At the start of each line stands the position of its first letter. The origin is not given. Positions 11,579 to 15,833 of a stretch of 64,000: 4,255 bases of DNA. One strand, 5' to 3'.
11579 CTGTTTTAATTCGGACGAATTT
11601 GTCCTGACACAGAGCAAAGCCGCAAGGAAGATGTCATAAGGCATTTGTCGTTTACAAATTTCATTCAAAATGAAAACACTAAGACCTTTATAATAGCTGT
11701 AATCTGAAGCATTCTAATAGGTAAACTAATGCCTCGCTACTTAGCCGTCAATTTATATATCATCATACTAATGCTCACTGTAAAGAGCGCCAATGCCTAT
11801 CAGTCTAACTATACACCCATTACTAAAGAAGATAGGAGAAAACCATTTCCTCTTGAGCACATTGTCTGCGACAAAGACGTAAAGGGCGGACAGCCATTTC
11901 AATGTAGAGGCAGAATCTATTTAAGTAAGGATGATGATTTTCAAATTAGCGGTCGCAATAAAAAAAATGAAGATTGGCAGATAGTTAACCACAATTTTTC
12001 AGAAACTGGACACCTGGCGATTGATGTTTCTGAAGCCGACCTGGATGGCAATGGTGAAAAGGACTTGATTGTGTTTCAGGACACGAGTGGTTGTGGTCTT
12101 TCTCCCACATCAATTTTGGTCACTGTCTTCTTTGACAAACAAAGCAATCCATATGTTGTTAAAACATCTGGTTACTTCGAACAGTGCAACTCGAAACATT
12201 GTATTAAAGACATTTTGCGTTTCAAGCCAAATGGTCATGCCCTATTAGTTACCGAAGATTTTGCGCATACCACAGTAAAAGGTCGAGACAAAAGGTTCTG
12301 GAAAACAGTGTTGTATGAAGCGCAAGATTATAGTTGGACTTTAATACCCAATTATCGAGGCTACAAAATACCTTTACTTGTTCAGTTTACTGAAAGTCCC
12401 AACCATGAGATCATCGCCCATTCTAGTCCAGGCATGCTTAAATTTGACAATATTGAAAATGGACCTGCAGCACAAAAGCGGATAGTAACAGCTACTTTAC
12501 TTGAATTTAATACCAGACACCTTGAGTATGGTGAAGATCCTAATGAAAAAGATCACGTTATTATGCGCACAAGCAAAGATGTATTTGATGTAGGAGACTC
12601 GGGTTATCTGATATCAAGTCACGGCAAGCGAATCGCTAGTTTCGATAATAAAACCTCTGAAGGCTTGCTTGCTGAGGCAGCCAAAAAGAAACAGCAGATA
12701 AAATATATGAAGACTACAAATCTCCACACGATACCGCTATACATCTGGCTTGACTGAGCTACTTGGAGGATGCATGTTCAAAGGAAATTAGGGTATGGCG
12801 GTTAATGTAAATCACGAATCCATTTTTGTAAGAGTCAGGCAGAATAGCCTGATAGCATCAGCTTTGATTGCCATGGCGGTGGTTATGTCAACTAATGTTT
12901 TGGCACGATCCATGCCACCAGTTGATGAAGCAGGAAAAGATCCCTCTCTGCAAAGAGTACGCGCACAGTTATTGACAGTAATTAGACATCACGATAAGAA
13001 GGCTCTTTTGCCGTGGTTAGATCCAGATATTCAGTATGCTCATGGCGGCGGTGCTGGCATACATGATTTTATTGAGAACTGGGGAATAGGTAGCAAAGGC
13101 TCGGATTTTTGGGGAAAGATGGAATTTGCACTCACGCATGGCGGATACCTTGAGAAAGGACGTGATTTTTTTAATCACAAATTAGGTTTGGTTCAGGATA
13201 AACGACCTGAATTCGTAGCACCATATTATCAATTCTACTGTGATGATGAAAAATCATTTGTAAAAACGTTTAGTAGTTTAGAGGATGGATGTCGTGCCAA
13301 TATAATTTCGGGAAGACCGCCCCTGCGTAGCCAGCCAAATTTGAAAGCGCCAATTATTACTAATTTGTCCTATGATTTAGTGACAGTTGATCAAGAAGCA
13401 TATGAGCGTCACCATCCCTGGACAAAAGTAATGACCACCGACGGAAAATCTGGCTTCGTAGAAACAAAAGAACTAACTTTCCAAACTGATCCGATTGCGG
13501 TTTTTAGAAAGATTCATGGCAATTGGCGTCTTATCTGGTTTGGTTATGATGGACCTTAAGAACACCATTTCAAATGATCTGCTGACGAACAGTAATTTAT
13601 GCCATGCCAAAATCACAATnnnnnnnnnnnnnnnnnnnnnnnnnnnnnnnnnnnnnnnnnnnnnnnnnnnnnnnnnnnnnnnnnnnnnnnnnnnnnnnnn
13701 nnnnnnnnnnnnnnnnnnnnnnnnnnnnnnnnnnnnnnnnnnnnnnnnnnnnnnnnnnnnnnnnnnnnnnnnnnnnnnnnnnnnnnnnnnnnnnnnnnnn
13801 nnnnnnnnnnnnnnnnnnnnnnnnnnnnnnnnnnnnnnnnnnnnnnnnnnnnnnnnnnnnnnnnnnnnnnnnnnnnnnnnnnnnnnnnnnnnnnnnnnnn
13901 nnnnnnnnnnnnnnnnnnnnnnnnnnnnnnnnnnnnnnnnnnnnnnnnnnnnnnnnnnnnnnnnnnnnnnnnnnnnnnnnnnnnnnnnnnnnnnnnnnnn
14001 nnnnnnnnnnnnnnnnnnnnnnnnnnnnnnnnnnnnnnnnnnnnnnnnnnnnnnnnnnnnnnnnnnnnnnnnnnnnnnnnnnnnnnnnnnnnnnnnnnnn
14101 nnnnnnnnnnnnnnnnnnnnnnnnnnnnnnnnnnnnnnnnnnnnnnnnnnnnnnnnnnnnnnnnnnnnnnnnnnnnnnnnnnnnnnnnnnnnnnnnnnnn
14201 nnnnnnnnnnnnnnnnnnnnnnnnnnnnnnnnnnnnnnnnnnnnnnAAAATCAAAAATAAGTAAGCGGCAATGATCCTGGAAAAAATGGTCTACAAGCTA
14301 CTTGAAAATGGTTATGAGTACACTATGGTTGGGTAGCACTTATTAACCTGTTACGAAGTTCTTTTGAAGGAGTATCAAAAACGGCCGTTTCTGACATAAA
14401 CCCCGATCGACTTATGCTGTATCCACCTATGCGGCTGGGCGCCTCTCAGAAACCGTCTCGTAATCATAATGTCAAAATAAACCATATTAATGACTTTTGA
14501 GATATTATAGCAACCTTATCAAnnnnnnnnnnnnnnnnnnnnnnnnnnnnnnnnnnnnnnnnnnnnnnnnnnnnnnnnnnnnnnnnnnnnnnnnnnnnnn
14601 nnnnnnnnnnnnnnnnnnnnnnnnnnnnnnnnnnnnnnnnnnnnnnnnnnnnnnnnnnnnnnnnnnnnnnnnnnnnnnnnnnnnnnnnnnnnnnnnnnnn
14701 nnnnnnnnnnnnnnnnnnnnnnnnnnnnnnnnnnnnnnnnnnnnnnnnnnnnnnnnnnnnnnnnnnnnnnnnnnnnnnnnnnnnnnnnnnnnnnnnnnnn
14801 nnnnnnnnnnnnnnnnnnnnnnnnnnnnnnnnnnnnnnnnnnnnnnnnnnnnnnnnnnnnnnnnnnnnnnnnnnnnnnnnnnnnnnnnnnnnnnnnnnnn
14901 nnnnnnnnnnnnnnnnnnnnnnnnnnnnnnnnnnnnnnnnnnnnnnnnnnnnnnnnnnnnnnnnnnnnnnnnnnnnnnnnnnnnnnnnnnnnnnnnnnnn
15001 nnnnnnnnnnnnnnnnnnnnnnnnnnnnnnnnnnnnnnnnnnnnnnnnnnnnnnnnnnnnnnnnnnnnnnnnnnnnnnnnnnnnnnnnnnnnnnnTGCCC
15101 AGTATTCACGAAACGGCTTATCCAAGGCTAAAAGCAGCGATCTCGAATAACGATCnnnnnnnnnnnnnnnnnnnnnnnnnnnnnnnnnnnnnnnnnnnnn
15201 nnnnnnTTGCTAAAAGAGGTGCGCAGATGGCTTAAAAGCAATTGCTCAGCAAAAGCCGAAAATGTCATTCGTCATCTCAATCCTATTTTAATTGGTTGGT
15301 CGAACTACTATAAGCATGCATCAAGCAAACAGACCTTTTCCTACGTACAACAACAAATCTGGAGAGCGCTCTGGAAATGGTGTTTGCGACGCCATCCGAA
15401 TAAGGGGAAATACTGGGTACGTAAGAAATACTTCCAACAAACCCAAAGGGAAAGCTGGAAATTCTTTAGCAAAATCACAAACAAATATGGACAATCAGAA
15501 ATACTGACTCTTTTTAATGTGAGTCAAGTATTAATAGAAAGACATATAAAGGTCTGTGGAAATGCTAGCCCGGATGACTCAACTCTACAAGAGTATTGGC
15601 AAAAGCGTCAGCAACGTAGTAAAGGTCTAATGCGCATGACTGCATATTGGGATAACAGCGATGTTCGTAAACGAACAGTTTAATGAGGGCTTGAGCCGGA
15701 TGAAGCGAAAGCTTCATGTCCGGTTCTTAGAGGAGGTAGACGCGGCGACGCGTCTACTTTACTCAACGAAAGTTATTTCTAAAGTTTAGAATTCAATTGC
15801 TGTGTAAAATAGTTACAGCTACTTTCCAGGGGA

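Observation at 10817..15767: Group II intron apparently split by a Tn3-family transposon remnant (nested mobile-element scar)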

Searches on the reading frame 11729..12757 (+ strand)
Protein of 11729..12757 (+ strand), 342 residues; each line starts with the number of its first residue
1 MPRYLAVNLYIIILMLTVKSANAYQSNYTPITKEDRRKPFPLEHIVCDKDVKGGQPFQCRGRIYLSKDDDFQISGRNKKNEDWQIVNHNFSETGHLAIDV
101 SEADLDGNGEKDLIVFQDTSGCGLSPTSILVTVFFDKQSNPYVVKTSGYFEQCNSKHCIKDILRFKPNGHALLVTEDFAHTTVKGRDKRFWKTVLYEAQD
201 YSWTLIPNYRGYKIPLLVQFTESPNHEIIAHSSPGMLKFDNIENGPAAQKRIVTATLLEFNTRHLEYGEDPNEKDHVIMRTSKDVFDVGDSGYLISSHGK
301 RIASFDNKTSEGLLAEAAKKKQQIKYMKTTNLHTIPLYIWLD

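Call 7: search_protein_families(library=pfam, proteins=[window:11729-12757:+], max_evalue=0.01)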
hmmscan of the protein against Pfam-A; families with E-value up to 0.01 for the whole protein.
window:11729-12757:+ (342 aa): 0 families

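Call 27: find_encoding_contigs(protein=window:11729-12757:+, flank=10000, max_places=8)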
Protein window:11729-12757:+ (342 aa): 1 contig read that carries it; 1 place shown.
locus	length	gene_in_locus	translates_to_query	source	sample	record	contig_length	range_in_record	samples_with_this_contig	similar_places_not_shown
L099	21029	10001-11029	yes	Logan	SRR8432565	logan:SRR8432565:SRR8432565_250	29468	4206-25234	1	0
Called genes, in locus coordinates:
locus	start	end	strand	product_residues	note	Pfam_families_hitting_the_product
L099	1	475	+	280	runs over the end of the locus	PF00561:Abhydrolase_1, PF12146:Hydrolase_4 (faint)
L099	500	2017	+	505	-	PF13552:DUF4127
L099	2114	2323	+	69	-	-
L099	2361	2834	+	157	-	PF00515:TPR_1 (faint), PF07719:TPR_2 (faint)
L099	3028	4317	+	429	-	PF27429:LB_356 (faint)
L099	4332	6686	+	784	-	-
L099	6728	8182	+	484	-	-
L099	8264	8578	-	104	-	-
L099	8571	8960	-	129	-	-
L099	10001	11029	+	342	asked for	-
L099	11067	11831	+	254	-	-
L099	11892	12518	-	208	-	PF13371:TPR_9 (faint), PF13414:TPR_11 (faint), PF13181:TPR_8 (faint), PF13428:TPR_14 (faint), PF13424:TPR_12, PF00515:TPR_1, PF07719:TPR_2 (weak)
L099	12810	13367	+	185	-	PF00239:Resolvase, PF02796:HTH_7 (weak)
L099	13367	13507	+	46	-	-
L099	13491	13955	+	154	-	PF08388:GIIM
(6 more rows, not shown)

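Call 39: search_protein_families(library=ncbifam, proteins=[window:11729-12754:+], max_evalue=0.001)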
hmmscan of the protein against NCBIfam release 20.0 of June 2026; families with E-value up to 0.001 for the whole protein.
window:11729-12754:+ (342 aa): 0 families

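Call 46: find_homologous_proteins(query=window:11729-12754:+, max_evalue=0.001)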
Query window:11729-12754:+ (342 aa): 2 proteins with E <= 0.001 among 1308 candidates.
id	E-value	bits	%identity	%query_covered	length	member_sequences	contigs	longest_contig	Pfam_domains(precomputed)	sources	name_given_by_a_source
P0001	1.6e-234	795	100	100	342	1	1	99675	-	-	-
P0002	2.7e-120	420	54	99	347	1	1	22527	-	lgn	-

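Call 47: find_encoding_contigs(protein=P0002, flank=10000, max_places=4)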
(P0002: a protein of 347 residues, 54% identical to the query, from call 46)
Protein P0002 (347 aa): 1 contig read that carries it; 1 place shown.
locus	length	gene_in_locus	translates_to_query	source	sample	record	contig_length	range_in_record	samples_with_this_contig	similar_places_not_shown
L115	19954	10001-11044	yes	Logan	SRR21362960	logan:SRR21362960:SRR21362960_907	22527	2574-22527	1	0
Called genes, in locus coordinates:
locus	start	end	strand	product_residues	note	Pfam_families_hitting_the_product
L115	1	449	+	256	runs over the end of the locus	PF28474:DUF8412, PF13376:OmdA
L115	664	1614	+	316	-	PF04015:DUF362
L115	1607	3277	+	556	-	PF12801:Fer4_5, PF00037:Fer4 (faint), PF12801:Fer4_5 (weak), PF12837:Fer4_6 (faint), PF13187:Fer4_9 (faint), PF13237:Fer4_10 (faint), PF13484:Fer4_16 (faint), PF12838:Fer4_7 (weak)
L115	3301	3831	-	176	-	-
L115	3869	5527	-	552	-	PF07969:Amidohydro_3, PF01979:Amidohydro_1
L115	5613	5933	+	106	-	-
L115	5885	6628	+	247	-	PF01636:APH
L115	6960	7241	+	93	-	PF04221:RelB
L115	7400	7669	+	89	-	-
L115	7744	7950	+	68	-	-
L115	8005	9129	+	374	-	PF12968:DUF3856, PF13428:TPR_14 (faint), PF23300:HEAT_Nup120 (faint), PF00515:TPR_1 (faint), PF17874:TPR_MalT, PF13424:TPR_12, PF13424:TPR_12, PF24885:TPR_NPHP3 (weak), +8 more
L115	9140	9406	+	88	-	-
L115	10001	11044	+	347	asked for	-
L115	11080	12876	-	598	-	PF13555:AAA_29 (faint), PF00005:ABC_tran, PF02463:SMC_N (faint), PF05729:NACHT (faint), PF13304:AAA_21 (faint), PF00005:ABC_tran, PF16326:ABC_tran_CTD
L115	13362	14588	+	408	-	PF00534:Glycos_transf_1, PF20706:GT4-conflict, PF13692:Glyco_trans_1_4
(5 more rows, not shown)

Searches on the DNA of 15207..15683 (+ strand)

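Call 10: search_rna_families(sources=[L001, L002, L003, L004], threshold=gathering)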
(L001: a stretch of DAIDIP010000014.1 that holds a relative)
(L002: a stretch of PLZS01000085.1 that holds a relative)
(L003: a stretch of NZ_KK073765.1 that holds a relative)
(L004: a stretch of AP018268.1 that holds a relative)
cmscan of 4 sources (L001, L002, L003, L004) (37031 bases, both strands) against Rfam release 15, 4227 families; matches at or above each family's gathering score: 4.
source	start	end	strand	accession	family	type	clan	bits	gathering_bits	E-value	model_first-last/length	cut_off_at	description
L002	738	816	+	RF00029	Intron_gpII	Intron;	-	59.7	40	1.9e-09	1-77/77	no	Group II catalytic intron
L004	5643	5720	+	RF00029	Intron_gpII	Intron;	-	52.7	40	9.6e-08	1-77/77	no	Group II catalytic intron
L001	5485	5561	+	RF00029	Intron_gpII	Intron;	-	52.4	40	1.2e-07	1-77/77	no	Group II catalytic intron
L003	5645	5722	+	RF00029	Intron_gpII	Intron;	-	49.1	40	7.3e-07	1-77/77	no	Group II catalytic intron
